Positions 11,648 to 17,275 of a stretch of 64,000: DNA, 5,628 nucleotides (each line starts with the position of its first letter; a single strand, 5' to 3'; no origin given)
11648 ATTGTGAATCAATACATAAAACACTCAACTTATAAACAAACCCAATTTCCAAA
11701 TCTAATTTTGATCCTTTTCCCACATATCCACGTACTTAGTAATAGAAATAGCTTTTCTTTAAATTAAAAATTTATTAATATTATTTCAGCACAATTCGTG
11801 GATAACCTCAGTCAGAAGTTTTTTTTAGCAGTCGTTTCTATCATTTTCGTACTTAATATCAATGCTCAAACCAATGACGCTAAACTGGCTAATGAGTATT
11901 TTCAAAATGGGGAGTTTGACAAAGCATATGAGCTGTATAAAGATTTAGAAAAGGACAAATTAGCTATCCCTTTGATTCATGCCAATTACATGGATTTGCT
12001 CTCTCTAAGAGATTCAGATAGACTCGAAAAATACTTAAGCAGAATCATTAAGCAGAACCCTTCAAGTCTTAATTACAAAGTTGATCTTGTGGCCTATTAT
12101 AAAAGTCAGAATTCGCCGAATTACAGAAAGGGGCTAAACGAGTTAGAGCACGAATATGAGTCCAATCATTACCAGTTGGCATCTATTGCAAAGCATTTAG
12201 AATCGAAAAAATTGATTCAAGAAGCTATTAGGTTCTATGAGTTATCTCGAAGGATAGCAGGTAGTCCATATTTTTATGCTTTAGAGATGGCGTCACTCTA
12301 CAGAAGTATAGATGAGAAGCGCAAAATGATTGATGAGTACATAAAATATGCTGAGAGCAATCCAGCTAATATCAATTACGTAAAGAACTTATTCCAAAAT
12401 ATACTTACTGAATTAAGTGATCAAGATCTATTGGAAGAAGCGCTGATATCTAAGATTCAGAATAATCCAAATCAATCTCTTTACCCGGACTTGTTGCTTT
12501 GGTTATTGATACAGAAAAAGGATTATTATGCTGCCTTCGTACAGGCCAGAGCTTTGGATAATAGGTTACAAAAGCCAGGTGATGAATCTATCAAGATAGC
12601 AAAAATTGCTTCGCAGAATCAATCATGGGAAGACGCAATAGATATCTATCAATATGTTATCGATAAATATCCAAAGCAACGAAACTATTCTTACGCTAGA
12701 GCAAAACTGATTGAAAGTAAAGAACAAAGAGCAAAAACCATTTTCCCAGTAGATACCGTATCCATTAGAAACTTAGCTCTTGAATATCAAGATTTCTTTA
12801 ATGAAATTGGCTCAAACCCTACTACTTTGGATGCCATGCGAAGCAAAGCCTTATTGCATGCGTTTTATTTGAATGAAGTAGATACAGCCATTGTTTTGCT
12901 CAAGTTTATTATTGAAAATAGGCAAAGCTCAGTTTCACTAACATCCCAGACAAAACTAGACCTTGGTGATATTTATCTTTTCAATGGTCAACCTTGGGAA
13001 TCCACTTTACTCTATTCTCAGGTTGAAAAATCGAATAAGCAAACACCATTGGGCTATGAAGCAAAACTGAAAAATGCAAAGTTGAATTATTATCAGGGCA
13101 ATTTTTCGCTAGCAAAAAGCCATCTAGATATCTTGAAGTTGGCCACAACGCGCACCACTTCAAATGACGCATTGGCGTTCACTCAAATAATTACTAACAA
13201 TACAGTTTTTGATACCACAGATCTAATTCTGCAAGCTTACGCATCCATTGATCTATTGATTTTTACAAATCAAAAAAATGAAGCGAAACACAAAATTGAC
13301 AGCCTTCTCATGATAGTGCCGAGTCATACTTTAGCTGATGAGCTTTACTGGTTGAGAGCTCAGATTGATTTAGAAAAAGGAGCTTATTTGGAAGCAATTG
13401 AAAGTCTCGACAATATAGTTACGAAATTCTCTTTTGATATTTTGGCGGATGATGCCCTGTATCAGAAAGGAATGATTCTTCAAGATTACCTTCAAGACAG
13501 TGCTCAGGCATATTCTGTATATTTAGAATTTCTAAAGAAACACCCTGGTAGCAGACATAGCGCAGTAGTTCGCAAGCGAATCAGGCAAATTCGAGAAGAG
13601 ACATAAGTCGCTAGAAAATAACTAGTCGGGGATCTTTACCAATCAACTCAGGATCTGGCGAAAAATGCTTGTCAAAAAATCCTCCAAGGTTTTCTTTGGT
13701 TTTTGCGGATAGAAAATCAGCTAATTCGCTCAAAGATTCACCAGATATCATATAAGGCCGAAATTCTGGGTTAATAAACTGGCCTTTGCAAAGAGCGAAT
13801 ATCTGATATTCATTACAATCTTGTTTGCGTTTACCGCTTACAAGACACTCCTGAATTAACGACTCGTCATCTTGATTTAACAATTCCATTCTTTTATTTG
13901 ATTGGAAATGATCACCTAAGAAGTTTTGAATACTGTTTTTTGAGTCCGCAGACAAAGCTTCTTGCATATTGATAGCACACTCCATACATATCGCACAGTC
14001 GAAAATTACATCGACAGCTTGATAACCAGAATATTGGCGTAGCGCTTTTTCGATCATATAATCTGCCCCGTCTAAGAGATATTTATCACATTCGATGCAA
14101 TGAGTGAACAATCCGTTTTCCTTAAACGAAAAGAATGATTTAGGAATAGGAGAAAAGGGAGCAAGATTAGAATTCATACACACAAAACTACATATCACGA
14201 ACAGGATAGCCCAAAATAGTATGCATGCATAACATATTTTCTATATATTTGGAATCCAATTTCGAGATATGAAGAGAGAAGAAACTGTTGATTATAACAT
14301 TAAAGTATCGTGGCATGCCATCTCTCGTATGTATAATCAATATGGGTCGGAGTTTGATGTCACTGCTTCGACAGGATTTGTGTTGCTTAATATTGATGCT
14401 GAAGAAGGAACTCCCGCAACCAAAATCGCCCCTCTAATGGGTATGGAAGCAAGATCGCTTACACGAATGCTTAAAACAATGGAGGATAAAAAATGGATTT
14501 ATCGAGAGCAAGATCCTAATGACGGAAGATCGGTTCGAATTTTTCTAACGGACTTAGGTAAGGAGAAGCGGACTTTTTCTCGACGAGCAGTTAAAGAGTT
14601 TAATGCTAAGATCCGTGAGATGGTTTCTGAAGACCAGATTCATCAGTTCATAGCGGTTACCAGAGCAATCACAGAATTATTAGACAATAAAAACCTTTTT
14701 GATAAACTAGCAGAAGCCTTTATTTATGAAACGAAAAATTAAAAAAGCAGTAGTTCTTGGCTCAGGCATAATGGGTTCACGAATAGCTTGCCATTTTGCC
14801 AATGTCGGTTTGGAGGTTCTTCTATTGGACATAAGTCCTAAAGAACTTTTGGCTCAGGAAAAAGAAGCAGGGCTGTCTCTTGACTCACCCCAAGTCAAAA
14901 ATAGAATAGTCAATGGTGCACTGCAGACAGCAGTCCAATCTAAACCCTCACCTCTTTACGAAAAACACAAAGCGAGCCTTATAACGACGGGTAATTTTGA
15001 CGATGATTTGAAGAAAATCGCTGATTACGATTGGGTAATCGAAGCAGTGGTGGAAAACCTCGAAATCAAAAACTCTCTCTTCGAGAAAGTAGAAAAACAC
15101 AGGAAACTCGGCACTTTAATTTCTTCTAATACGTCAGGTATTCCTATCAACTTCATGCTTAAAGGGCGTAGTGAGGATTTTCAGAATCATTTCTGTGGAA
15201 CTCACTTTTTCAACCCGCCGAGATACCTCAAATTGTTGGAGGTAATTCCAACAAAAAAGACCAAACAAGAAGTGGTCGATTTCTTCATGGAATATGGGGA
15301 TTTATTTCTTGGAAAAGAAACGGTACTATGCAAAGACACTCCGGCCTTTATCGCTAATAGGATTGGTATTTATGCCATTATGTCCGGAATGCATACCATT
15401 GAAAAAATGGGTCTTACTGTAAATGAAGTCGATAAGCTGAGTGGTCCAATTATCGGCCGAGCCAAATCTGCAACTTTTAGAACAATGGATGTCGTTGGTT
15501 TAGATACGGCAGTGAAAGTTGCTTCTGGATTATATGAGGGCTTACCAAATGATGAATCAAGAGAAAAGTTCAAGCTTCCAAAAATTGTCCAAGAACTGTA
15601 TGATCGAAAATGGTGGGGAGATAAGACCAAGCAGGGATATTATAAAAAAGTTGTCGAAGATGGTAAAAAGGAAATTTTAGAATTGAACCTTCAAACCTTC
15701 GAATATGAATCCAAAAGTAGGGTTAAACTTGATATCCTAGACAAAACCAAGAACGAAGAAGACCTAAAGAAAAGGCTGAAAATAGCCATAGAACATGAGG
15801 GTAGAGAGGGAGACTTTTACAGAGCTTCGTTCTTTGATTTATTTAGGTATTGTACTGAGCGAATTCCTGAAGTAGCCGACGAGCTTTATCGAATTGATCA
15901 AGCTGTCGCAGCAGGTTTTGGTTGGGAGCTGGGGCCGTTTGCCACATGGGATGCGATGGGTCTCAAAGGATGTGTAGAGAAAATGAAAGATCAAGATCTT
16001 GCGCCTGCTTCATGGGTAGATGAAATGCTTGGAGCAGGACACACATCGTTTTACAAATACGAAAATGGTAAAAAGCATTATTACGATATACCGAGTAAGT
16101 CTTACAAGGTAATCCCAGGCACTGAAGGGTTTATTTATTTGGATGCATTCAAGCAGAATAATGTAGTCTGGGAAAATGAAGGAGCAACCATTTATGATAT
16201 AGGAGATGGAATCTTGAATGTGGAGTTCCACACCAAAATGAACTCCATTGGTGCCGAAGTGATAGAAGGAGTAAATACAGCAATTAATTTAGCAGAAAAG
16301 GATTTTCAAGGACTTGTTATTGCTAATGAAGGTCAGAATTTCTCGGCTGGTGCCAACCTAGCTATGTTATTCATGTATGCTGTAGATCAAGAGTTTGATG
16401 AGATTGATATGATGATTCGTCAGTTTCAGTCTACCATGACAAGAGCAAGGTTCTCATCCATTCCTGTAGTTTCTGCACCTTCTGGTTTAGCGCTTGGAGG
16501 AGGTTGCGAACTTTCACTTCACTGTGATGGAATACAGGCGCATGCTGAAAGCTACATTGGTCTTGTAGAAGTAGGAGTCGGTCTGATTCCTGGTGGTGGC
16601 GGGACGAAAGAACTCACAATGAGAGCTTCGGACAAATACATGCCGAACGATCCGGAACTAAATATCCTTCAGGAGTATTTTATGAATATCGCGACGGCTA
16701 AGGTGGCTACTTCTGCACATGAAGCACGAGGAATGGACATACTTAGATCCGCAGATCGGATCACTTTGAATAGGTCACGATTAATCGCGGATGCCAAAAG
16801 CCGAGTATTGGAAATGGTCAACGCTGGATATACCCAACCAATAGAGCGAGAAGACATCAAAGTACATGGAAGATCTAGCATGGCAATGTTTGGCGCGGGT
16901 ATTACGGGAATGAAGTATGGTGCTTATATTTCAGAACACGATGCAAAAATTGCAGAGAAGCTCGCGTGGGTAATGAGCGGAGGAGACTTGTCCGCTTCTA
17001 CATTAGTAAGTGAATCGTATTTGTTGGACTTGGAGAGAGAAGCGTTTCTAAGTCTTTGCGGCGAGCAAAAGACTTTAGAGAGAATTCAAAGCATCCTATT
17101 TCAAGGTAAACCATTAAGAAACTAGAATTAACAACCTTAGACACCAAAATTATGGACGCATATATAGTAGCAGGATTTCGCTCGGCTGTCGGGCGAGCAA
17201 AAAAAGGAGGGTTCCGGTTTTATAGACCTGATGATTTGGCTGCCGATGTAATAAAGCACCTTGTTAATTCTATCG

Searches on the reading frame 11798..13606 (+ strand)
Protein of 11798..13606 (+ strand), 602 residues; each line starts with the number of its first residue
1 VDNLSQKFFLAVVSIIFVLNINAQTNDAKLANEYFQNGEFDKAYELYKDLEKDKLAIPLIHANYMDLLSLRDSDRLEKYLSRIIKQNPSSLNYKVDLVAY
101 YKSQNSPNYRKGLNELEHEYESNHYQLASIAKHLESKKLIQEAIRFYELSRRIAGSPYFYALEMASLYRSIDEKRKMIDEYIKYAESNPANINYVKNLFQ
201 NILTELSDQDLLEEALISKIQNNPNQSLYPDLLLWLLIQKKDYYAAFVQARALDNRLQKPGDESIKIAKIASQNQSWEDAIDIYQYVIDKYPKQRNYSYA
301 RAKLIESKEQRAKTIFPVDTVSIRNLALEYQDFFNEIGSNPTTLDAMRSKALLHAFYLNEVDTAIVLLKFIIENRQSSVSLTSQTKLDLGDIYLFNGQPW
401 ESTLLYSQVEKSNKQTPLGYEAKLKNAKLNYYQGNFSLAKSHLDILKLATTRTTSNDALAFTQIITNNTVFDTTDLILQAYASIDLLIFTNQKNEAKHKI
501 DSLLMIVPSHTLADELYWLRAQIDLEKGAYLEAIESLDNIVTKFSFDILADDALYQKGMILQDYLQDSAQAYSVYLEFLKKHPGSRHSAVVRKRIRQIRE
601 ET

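Call 20: search_protein_families(library=ncbifam, proteins=[window:11798-13606:+], max_evalue=0.00001)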
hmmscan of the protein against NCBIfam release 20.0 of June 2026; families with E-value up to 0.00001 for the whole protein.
window:11798-13606:+ (602 aa): 3 families
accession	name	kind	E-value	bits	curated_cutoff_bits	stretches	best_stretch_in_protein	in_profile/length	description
TIGR02795.1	tol_pal_ybgF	equivalog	1.3e-11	45.1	90.1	0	495-594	20-118/119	tol-pal system protein YbgF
NF008068.0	PRK10803.1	equivalog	9.1e-08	32.4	383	1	470-596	136-261/263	cell division protein CpoB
TIGR03302.1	OM_YfiO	subfamily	4.1e-06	26.4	81.4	0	514-591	34-109/239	outer membrane protein assembly factor BamD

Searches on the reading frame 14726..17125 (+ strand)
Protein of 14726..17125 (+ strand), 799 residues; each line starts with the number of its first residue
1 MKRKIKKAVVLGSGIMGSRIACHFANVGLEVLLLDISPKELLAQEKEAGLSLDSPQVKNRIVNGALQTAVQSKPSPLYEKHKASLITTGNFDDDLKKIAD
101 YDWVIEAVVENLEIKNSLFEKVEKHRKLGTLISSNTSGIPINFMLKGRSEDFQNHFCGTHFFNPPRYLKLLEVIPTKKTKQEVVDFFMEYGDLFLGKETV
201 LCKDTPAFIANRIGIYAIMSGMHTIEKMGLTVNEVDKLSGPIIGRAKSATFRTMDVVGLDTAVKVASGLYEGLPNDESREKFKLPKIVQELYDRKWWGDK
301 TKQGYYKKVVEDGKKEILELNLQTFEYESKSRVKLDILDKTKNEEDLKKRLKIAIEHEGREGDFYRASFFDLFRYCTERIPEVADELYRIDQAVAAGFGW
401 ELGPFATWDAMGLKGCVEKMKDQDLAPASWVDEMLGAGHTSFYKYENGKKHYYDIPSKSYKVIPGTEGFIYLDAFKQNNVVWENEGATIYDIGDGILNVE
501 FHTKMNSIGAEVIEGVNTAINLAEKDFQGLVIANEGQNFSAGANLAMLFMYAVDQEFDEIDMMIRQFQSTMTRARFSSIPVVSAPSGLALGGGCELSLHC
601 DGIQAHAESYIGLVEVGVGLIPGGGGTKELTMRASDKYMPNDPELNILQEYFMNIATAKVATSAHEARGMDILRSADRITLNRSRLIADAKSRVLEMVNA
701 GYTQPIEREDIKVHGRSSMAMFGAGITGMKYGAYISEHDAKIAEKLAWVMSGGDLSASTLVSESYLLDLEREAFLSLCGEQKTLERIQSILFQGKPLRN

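Call 20: search_protein_families(library=ncbifam, proteins=[window:14726-17125:+], max_evalue=0.00001)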
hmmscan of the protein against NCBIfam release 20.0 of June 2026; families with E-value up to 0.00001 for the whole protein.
window:14726-17125:+ (799 aa): 54 families (the best 25 are shown)
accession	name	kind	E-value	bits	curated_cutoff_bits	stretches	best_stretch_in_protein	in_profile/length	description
NF052272.1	Staph_FadB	exception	1e-181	605.9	999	1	4-799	2-752/752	3-hydroxyacyl-CoA dehydrogenase/crotonase FadB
NF008727.0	PRK11730.1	equivalog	1.1e-62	212.4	870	2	3-311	311-595/717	fatty acid oxidation complex subunit alpha FadB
TIGR02437.1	FadB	equivalog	1.2e-49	169.3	933.55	2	3-314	311-598/714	fatty acid oxidation complex subunit alpha FadB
NF008363.0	PRK11154.1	equivalog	2.5e-48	164.7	869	2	3-316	307-596/708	fatty acid oxidation complex subunit alpha FadJ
NF006124.0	PRK08268.1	subfamily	1.2e-42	146.6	508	1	2-358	4-334/507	3-hydroxyacyl-CoA dehydrogenase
TIGR02440.1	FadJ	equivalog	2.4e-40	138.5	968.45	2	2-318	301-591/699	fatty acid oxidation complex subunit alpha FadJ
TIGR02441.1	fa_ox_alpha_mit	equivalog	2.1e-39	135.2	964.65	2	2-351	332-652/737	fatty acid oxidation complex subunit alpha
NF005875.0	PRK07819.1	subfamily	1e-37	130.2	319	1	2-307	2-285/287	3-hydroxybutyryl-CoA dehydrogenase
NF004474.0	PRK05808.1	subfamily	5e-37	127.7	408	1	4-307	2-281/283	3-hydroxybutyryl-CoA dehydrogenase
NF005715.0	PRK07530.1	equivalog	1.6e-34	119.6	420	1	4-308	3-283/292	3-hydroxybutyryl-CoA dehydrogenase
NF006143.0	PRK08293.1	equivalog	1.3e-32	113.3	312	1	4-307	3-286/291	3-hydroxyacyl-CoA dehydrogenase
NF004699.0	PRK06035.1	equivalog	2e-32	112.5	500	1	4-288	2-269/294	3-hydroxyacyl-CoA dehydrogenase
TIGR02279.1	PaaC-3OHAcCoADH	equivalog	2e-31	109.4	669.4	1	5-325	5-302/503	3-hydroxyacyl-CoA dehydrogenase PaaH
NF006722.0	PRK09260.1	equivalog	5.7e-31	107.8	429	1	5-308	2-281/289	3-hydroxyacyl-CoA dehydrogenase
NF042925.1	FHMPC_DH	equivalog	3e-25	89.2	500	1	7-310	2-282/304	5-formyl-3-hydroxy-2-methylpyridine 4-carboxylate 5-dehydrogenase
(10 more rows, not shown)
